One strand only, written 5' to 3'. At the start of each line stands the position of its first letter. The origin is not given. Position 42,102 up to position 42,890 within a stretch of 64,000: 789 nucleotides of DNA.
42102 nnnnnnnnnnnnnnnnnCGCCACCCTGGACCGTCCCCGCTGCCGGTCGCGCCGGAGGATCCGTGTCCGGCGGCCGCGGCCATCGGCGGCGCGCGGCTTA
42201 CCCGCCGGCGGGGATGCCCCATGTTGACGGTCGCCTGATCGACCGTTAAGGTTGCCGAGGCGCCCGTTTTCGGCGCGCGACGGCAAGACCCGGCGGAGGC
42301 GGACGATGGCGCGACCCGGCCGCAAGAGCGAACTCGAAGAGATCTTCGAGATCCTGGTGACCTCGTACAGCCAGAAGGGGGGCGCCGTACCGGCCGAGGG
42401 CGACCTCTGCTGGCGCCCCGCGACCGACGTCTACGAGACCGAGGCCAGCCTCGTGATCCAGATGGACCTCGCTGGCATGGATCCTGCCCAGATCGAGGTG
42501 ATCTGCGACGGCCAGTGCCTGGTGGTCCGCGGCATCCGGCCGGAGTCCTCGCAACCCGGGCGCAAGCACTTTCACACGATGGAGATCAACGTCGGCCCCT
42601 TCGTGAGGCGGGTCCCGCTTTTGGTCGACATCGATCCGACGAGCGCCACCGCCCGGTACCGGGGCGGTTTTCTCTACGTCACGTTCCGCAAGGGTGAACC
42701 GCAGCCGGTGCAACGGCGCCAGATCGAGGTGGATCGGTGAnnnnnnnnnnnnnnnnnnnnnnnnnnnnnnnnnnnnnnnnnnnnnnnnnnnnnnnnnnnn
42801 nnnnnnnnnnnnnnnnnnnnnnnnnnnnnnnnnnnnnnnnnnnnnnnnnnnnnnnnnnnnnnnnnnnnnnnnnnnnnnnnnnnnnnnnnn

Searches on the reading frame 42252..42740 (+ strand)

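Call 7: search_protein_families(library=pfam, proteins=[window:42252-42740:+], max_evalue=0.01)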
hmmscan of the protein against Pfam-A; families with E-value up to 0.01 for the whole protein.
window:42252-42740:+ (162 aa): 1 family
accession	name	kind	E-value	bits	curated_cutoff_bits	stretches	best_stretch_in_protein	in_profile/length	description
PF00011.27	HSP20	-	5.3e-13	49.4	20.8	1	60-160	2-101/102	Hsp20/alpha crystallin family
